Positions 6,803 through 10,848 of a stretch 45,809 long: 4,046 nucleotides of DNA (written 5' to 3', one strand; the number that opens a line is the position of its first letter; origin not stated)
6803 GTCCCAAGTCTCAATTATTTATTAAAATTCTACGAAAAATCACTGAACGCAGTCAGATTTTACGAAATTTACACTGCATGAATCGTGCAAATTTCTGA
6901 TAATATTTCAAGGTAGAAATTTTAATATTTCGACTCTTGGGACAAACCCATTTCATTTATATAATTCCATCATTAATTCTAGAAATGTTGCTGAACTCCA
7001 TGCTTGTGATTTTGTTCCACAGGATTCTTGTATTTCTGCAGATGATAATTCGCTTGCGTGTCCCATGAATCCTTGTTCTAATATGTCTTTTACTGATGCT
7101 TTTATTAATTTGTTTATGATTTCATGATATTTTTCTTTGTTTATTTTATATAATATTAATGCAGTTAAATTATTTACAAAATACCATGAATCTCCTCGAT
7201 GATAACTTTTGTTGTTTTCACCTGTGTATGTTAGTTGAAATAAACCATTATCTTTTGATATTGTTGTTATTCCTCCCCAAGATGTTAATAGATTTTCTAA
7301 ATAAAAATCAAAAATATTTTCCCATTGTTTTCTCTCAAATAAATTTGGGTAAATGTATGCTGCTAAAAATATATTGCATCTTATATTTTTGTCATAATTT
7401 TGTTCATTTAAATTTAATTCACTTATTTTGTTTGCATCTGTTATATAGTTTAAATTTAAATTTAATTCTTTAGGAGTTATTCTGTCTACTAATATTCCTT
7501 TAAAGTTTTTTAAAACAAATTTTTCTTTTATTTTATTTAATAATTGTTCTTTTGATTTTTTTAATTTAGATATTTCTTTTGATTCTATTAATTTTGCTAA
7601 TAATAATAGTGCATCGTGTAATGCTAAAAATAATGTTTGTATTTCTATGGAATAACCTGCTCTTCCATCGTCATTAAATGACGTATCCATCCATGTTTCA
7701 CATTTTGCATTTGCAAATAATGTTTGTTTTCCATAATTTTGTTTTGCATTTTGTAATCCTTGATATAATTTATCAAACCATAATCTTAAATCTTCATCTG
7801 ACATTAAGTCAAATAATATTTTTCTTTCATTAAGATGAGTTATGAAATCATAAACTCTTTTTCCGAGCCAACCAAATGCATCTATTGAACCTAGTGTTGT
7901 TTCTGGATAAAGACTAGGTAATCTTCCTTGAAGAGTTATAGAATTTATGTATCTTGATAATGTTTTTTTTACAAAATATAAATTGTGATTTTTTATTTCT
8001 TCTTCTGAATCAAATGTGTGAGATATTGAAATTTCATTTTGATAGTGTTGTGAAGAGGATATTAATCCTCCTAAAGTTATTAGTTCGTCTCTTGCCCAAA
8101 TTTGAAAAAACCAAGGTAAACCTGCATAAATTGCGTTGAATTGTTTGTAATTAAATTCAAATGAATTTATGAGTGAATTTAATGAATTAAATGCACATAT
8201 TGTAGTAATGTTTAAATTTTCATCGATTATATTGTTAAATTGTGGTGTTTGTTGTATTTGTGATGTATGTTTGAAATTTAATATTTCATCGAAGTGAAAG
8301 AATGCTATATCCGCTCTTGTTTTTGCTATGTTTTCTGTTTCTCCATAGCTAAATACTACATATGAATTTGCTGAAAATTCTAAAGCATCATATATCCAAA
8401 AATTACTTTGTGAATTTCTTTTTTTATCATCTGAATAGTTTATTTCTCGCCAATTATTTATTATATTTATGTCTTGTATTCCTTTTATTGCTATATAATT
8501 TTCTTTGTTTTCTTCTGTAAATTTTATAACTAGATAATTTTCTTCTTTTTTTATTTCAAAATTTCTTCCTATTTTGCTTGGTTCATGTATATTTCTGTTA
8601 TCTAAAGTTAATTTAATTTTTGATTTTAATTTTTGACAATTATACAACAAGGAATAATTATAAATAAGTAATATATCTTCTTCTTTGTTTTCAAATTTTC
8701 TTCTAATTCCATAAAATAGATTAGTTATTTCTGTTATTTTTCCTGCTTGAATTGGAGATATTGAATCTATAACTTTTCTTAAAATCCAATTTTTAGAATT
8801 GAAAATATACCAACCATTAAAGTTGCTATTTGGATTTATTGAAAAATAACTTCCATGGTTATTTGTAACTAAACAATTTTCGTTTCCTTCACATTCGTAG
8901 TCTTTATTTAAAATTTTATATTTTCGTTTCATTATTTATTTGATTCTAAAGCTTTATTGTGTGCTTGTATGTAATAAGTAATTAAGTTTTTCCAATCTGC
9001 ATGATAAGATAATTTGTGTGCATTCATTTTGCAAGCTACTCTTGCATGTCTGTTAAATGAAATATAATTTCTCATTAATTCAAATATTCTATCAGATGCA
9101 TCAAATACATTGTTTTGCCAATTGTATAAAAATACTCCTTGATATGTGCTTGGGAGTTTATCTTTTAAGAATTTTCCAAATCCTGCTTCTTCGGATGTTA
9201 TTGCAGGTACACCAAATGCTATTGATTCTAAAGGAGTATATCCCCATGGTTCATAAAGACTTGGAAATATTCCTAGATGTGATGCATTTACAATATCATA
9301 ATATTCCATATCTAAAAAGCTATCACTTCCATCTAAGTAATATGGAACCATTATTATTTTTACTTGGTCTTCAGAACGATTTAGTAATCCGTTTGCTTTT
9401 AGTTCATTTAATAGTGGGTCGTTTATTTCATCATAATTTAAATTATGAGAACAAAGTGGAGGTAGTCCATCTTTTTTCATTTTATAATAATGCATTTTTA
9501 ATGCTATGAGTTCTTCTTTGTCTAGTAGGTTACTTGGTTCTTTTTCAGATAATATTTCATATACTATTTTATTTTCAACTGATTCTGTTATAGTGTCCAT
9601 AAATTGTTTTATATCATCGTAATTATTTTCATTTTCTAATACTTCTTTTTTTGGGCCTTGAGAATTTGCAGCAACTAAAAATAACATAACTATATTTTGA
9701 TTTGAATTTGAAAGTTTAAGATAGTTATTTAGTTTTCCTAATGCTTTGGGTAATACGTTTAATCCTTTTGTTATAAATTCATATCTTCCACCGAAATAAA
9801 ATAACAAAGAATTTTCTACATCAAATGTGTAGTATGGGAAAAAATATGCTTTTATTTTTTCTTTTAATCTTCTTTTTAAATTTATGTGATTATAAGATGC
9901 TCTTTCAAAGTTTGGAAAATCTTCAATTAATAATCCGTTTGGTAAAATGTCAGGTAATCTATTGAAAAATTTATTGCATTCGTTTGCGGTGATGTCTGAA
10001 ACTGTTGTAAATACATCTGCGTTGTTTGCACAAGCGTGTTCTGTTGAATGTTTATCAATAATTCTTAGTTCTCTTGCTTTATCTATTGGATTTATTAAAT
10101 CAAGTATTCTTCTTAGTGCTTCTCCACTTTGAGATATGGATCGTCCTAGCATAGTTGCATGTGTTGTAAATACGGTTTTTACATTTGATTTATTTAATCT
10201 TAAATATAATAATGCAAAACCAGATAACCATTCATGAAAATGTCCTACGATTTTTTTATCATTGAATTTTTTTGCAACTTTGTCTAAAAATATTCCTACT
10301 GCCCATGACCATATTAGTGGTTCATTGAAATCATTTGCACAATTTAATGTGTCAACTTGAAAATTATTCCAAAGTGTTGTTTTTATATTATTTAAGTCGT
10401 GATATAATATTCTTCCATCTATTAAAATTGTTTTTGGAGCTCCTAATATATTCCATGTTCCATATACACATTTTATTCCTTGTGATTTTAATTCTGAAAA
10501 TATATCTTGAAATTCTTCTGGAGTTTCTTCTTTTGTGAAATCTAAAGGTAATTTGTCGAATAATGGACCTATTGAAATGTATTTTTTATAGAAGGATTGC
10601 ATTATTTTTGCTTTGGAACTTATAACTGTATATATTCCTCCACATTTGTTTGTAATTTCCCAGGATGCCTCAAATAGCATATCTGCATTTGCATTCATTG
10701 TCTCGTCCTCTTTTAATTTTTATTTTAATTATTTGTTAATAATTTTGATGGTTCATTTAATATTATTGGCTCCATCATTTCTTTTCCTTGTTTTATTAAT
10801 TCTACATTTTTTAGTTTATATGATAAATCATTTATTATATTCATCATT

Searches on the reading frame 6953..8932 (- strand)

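Call 24: search_protein_families(library=pfam, proteins=[window:6953-8932:-], max_evalue=0.001)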
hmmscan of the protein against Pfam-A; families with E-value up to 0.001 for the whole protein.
window:6953-8932:- (659 aa): 1 family
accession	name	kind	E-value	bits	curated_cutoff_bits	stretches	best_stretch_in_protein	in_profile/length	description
PF06202.20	GDE_C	-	3.3e-29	102.4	21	1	262-651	12-366/367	Amylo-alpha-1,6-glucosidase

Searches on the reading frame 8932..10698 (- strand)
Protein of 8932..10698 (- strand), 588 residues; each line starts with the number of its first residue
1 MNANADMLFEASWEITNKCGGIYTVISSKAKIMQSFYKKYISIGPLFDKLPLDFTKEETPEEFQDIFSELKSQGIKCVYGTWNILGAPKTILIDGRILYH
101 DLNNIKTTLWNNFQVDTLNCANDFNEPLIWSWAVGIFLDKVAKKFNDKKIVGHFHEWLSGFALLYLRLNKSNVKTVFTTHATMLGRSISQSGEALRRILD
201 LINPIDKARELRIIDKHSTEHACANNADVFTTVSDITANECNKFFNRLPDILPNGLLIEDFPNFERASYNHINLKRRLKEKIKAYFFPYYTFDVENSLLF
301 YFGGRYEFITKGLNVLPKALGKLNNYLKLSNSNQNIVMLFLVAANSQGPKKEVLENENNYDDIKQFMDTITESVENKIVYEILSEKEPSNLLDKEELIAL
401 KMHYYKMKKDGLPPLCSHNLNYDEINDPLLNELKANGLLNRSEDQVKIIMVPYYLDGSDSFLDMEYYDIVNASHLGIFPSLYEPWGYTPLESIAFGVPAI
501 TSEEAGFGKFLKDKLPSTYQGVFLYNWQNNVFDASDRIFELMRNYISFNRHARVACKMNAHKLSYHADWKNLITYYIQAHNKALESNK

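Call 24: search_protein_families(library=pfam, proteins=[window:8932-10698:-], max_evalue=0.001)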
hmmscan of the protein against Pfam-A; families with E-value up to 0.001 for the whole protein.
window:8932-10698:- (588 aa): 6 families
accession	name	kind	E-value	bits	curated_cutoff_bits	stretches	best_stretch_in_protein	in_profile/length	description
PF05693.19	Glycogen_syn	-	1.7e-128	430.4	27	1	10-585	1-584/639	Glycogen synthase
PF08323.17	Glyco_transf_5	-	1.1e-08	35.6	22.7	1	109-243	97-226/239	Starch synthase catalytic domain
PF20706.3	GT4-conflict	-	3.2e-08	33.4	26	1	470-546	279-359/385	Family 4 Glycosyltransferase in conflict systems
PF00534.26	Glycos_transf_1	-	1.4e-07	31.6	26.4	1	467-545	87-159/172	Glycosyl transferases group 1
PF13439.12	Glyco_transf_4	-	2.8e-06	27.9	28.5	1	127-255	53-165/170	Glycosyltransferase Family 4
PF13692.12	Glyco_trans_1_4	-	9.7e-05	23.1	27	1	467-514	71-118/142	Glycosyl transferases group 1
